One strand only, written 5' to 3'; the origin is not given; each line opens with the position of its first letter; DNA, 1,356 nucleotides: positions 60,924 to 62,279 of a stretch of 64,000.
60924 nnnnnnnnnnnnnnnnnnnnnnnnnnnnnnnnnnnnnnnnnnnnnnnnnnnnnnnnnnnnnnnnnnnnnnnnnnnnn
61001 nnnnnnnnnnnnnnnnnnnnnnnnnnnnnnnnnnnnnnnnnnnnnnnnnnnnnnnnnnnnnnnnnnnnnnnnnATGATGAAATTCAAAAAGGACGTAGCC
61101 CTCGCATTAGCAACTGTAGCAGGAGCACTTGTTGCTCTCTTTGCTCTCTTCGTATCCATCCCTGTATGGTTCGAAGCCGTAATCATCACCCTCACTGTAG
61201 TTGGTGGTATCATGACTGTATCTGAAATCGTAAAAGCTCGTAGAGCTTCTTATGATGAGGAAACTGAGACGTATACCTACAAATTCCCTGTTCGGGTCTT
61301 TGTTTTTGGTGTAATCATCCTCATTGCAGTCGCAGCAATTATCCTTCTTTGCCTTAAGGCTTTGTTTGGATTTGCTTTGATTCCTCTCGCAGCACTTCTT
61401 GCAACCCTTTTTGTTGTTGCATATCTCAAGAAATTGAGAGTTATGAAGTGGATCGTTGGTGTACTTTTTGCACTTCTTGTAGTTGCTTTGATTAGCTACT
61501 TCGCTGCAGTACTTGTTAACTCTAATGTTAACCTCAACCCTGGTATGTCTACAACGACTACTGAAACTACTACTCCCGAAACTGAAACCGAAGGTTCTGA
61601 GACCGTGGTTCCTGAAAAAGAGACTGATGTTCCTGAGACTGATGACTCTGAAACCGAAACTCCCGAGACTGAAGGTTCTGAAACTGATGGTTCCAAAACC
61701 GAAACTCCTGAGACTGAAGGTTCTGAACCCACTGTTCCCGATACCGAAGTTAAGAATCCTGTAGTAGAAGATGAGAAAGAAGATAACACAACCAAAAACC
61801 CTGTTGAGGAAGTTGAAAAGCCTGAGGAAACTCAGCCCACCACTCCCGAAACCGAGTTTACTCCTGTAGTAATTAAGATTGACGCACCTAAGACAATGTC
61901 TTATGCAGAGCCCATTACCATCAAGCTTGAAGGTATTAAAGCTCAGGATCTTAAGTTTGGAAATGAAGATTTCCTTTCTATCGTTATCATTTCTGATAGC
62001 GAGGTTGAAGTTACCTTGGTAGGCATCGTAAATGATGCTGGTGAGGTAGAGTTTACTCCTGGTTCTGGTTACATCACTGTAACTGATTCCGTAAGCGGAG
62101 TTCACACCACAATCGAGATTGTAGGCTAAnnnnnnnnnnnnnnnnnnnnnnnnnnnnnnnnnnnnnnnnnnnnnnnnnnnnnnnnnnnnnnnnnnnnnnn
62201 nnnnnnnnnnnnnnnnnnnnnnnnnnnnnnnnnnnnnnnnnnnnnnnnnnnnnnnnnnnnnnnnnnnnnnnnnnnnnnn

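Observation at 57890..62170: GC-richer island of three tandem paralogous genes encoding a conserved polytopic membrane domain fused to a modular, unrecognised ectodomain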

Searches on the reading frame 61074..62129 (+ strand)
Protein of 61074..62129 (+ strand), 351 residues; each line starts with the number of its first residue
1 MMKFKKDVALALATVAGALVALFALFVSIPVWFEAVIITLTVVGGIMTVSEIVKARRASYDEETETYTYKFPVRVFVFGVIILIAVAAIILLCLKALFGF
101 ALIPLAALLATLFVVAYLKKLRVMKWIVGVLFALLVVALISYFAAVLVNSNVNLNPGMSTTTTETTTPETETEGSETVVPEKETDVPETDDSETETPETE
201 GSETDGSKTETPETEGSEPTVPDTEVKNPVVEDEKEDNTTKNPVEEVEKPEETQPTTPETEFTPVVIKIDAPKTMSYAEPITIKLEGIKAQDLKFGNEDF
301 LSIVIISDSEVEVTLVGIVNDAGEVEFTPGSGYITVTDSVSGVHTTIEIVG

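Call 3: search_protein_families(library=pfam, proteins=[window:61074-62129:+], max_evalue=1)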
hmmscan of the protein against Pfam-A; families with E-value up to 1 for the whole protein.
window:61074-62129:+ (351 aa): 5 families
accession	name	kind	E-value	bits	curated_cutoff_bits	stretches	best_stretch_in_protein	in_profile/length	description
PF24334.1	DUF7502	-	0.0009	19.1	27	1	124-219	150-246/281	Family of unknown function (DUF7502)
PF22251.1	PFF1_TM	-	0.014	15.4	32.3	1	127-241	100-218/300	Vacuolar membrane protease, transmembrane domain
PF01312.24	Bac_export_2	-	0.11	12.2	24.4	1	13-165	28-169/335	FlhB HrpN YscU SpaS Family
PF16069.10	DUF4811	-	0.26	11.6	27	0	123-167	3-42/155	Domain of unknown function (DUF4811)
PF14362.11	DUF4407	-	0.28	10.9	31.3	1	105-139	27-61/297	Domain of unknown function (DUF4407)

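Call 4: search_protein_families(library=ncbifam, proteins=[window:61074-62129:+], max_evalue=1)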
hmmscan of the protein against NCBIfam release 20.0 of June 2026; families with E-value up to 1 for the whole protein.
window:61074-62129:+ (351 aa): 7 families
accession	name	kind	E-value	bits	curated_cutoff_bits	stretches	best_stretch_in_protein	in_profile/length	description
NF033761.1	gliding_GltJ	equivalog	0.001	18.2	450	1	125-261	371-509/671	adventurous gliding motility protein GltJ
NF033598.2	elast_bind_EbpS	equivalog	0.0055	15.7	300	1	119-240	300-422/498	elastin-binding protein EbpS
TIGR04526.1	predic_Ig_block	subfamily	0.039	12.8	150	1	131-273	9-143/693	putative immunoglobulin-blocking virulence protein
NF047550.1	LIC_12071_fam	equivalog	0.15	11.3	350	1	122-244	210-330/337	LIC_12071 family protein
TIGR00328.1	flhB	equivalog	0.36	10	349.25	1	25-165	34-175/348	flagellar biosynthesis protein FlhB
NF046019.1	ZmpB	exception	0.42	7.7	3000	1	160-258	156-259/1969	zinc metalloprotease B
NF001194.0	PRK00159.1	equivalog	0.65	10.2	102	1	30-82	30-82/87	cell division protein CrgA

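Call 7: find_homologous_proteins(query=window:61074-62129:+, max_evalue=0.001)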
Query window:61074-62129:+ (351 aa): 37 proteins with E <= 0.001 among 8000 candidates.
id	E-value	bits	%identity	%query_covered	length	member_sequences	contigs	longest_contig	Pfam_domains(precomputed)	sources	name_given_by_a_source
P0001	1.9e-213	726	100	100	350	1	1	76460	-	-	-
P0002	5.3e-178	609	55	99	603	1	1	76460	-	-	-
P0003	4.6e-168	576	82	100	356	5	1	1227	-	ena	-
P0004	2.7e-166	571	80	100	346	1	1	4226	-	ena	-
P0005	9.0e-161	552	63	36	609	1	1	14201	-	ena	-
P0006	3.8e-141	488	61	99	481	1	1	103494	-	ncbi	-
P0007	1.3e-140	486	64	49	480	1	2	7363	-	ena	-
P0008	1.1e-139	483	55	100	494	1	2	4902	-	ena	-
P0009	1.7e-137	476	65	49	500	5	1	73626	-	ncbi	-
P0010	1.5e-136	473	60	99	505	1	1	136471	-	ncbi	-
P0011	3.0e-135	469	75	25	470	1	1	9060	-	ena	-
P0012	5.9e-134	464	56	100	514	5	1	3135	-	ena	-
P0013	1.1e-133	464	53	100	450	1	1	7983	-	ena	-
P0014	2.4e-133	462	55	100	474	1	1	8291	-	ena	-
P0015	7.7e-128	444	55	100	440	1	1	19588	-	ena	-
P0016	9.9e-113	395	44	99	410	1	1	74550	-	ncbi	-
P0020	7.2e-111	389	60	99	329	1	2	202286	-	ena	-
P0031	5.3e-73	264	45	99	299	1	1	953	-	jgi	jgi:energy-coupling factor transporter transmembrane protein EcfT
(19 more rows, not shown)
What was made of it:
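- On EcfT (one source's name for relative P0031): The name appears once, from an automatic source (call 7).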

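Call 9: find_encoding_contigs(protein=P0006, flank=10000, max_places=3)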
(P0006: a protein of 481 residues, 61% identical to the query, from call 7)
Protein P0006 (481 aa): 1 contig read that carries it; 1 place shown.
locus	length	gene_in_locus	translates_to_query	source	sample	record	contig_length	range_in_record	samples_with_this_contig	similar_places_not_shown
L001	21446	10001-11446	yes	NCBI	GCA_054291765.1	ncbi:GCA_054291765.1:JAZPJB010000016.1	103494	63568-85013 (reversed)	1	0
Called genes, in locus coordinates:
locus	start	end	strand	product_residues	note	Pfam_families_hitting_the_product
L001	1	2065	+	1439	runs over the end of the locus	PF02811:PHP, PF00929:RNase_T, PF13482:RNase_H_2 (weak), PF16473:Rv2179c-like, PF21762:DEDDh_C (weak), PF07733:DNA_pol3_alpha, PF17657:DNA_pol3_finger, PF14579:HHH_6, +1 more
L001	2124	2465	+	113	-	PF02482:Ribosomal_S30AE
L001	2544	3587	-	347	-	PF01699:Na_Ca_ex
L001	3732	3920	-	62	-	PF00269:SASP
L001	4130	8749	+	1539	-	PF13205:Big_5 (faint), PF23487:Ig_TMEM132_6th (faint), PF28303:LIC11874 (faint), PF19078:Big_12 (weak), PF00395:SLH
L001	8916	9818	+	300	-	-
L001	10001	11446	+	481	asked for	-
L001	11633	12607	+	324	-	-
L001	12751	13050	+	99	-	PF01740:STAS, PF13466:STAS_2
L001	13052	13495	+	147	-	PF13581:HATPase_c_2, PF02518:HATPase_c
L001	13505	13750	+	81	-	PF20124:DUF6514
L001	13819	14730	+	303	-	PF01479:S4, PF00849:PseudoU_synth_2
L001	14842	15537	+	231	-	PF01479:S4, PF13275:S4_2 (weak), PF00849:PseudoU_synth_2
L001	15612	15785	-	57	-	PF01165:Ribosomal_S21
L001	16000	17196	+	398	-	PF22694:CtpB_N-like, PF00595:PDZ, PF13180:PDZ_2, PF17820:PDZ_6, PF03572:Peptidase_S41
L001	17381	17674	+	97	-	PF06257:VEG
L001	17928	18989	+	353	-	PF00154:RecA_N, PF08423:Rad51, PF06745:ATPase (weak), PF27531:MT3502_N (weak), PF21096:RecA_C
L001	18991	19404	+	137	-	PF21982:RecX_HTH1 (weak)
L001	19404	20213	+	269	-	PF02616:SMC_ScpA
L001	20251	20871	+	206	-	-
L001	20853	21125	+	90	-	PF09579:Spore_YtfJ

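Call 10: find_encoding_contigs(protein=P0020, flank=10000, max_places=3)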
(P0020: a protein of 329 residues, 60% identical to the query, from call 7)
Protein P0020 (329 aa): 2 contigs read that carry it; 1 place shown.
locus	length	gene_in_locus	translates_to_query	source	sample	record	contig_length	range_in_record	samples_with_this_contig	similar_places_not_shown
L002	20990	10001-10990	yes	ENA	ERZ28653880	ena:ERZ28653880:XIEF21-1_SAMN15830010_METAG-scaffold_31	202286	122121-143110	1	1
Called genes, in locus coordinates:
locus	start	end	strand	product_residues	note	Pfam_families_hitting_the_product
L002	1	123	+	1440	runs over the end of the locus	PF02811:PHP, PF00929:RNase_T, PF13482:RNase_H_2 (weak), PF16473:Rv2179c-like, PF21762:DEDDh_C (weak), PF07733:DNA_pol3_alpha, PF17657:DNA_pol3_finger, PF14579:HHH_6, +1 more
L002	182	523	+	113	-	PF02482:Ribosomal_S30AE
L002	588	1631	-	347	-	PF01699:Na_Ca_ex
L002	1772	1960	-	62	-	PF00269:SASP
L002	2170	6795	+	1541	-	PF13205:Big_5 (faint), PF19078:Big_12 (faint), PF23487:Ig_TMEM132_6th (faint), PF00395:SLH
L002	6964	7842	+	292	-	-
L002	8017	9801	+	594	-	-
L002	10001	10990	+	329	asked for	-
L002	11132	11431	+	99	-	PF01740:STAS, PF13466:STAS_2 (weak)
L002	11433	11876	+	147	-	PF13581:HATPase_c_2, PF02518:HATPase_c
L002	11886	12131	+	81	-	PF20124:DUF6514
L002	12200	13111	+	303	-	PF01479:S4, PF00849:PseudoU_synth_2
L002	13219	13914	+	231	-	PF01479:S4, PF13275:S4_2 (weak), PF00849:PseudoU_synth_2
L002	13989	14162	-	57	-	PF01165:Ribosomal_S21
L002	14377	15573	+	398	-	PF22694:CtpB_N-like, PF00595:PDZ, PF13180:PDZ_2, PF17820:PDZ_6, PF03572:Peptidase_S41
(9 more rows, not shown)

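Call 11: find_encoding_contigs(protein=P0016, flank=10000, max_places=3)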
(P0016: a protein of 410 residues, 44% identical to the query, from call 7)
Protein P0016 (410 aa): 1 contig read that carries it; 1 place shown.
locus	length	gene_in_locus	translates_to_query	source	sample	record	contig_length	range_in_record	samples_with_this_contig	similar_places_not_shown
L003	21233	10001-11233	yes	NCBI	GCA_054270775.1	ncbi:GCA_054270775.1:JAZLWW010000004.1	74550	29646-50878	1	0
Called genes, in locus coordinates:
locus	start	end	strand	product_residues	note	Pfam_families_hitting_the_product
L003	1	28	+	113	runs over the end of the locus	PF02482:Ribosomal_S30AE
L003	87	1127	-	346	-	PF01699:Na_Ca_ex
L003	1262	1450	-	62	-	PF00269:SASP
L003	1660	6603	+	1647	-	PF13205:Big_5 (faint), PF13927:Ig_3 (faint), PF19078:Big_12 (faint), PF11034:Grg1 (faint), PF00395:SLH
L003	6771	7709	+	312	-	-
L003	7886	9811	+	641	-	PF02095:Extensin_1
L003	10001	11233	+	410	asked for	-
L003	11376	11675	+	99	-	PF01740:STAS, PF13466:STAS_2 (weak)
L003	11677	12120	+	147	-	PF13581:HATPase_c_2, PF02518:HATPase_c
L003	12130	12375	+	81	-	PF20124:DUF6514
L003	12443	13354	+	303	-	PF01479:S4, PF00849:PseudoU_synth_2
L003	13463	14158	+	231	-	PF01479:S4, PF13275:S4_2 (weak), PF00849:PseudoU_synth_2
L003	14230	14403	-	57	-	PF01165:Ribosomal_S21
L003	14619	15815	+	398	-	PF22694:CtpB_N-like, PF00595:PDZ, PF13180:PDZ_2, PF17820:PDZ_6, PF03572:Peptidase_S41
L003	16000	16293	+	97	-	PF06257:VEG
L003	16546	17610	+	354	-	PF00154:RecA_N, PF08423:Rad51, PF06745:ATPase (weak), PF27531:MT3502_N (weak), PF21096:RecA_C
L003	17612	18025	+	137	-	PF21982:RecX_HTH1, PF02631:RecX_HTH2 (faint)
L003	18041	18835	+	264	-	PF02616:SMC_ScpA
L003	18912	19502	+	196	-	-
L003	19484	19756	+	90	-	PF09579:Spore_YtfJ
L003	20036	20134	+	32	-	-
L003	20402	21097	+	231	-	PF00005:ABC_tran, PF13304:AAA_21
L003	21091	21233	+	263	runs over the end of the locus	-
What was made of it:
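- The same gene order, SASP - SLH protein - A - B - C - STAS - HATPase - DUF6514 - rluD ... recA, is seen in L001-L003 (calls 9-11). The whole 20-kb neighbourhood is syntenic in this clade, so adjacency carries little information (calls 9-11).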

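Call 63: search_protein_families(library=phrogs, proteins=[window:61074-62129:+], max_evalue=0.1)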
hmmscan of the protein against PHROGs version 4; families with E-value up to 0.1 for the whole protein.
window:61074-62129:+ (351 aa): 4 families
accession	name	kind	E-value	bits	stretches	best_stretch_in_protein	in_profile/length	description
phrog_3793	-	unknown function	0.00012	22.3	1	80-249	14-156/272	-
phrog_7237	-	unknown function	0.014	16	1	90-210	3-116/225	-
phrog_22890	-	unknown function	0.026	15.5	0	288-329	4-50/64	-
phrog_28754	-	unknown function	0.054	13.9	0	41-99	104-162/288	-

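Call 64: search_protein_families(library=padloc, proteins=[window:61074-62129:+], max_evalue=0.1)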
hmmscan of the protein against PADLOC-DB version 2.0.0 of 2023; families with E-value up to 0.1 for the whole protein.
window:61074-62129:+ (351 aa): 1 family
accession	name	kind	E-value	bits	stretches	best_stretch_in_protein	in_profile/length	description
PDLC04061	PD-T4-6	-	2.6e-05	21.9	1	131-258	360-493/510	-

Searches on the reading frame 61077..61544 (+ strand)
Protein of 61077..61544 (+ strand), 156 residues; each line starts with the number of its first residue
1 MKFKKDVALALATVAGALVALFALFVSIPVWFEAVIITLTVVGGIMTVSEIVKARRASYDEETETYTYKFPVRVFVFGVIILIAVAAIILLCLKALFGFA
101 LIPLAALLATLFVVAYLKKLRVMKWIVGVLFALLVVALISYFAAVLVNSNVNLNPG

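Call 41: search_solved_structures(query=A3, max_evalue=10)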
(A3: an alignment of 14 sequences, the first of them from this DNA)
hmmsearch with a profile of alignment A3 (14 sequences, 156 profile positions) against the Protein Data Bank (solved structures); distinct sequences matched with E-value up to 10: 0.

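Call 47: search_protein_representatives(alignment_id=A3)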
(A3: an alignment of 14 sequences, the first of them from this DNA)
Query: 14 sequences, 156 profile positions. Proteins with E-value up to 0.001 (for the whole library): 9; up to 1e-10: 7; up to 1e-30: 6. The best 9 are listed.
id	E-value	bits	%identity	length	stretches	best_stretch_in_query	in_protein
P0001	1.4e-67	243.0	-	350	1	1-156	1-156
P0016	4.8e-67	241.3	-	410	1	1-156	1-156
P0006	1.4e-65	236.5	-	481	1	1-156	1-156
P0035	3.8e-57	209.1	-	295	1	1-156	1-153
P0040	6.8e-53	195.3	-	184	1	1-156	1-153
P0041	4.6e-36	140.6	-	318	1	1-156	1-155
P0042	5.1e-21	91.8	-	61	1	1-60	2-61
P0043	1.6e-07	47.9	-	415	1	13-139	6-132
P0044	4.8e-07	46.4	-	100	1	2-77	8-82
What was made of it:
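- No homologue exists anywhere else in 1.84 billion representatives (call 47).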

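Call 58: find_encoding_contigs(protein=P0043, flank=8000, max_places=3)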
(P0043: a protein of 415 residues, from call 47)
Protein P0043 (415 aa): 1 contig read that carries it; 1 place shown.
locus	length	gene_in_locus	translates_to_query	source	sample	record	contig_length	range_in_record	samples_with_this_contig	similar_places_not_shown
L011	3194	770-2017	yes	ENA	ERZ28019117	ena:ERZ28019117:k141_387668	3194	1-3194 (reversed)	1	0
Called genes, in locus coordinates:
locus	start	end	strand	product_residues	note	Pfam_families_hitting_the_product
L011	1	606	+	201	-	?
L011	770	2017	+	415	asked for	-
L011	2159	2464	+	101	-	PF01740:STAS, PF13466:STAS_2 (weak)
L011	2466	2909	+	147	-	PF13581:HATPase_c_2, PF02518:HATPase_c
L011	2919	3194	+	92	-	?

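Call 59: find_encoding_contigs(protein=P0041, flank=8000, max_places=3)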
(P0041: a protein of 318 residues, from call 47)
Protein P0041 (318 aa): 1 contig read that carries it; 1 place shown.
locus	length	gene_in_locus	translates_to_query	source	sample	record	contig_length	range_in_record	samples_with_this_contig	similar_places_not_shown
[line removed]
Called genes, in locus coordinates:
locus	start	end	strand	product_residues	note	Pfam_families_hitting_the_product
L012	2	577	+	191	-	?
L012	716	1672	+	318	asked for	-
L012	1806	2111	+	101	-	PF01740:STAS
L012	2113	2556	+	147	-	PF13581:HATPase_c_2, PF02518:HATPase_c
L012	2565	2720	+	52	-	?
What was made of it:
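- Adjacency to the STAS/HATPase pair holds in every member, even the most distant (calls 9-11, 58, 59).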

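Call 62: search_protein_families(library=pfam, proteins=[P0043], max_evalue=0.01)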
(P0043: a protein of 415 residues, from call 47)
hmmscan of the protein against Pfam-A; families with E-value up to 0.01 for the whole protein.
P0043 (415 aa): 0 families

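Call 63: search_protein_families(library=phrogs, proteins=[P0043], max_evalue=0.1)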
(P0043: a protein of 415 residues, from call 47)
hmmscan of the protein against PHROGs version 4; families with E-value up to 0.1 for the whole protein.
P0043 (415 aa): 0 families

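Call 64: search_protein_families(library=padloc, proteins=[P0043], max_evalue=0.1)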
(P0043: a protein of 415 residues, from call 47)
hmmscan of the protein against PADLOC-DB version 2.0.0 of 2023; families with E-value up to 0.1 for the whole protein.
P0043 (415 aa): 1 family
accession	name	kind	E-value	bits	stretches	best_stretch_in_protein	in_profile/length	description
PDLC04011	PD-Lambda-5_A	-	0.00029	17.5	1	145-229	284-373/526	-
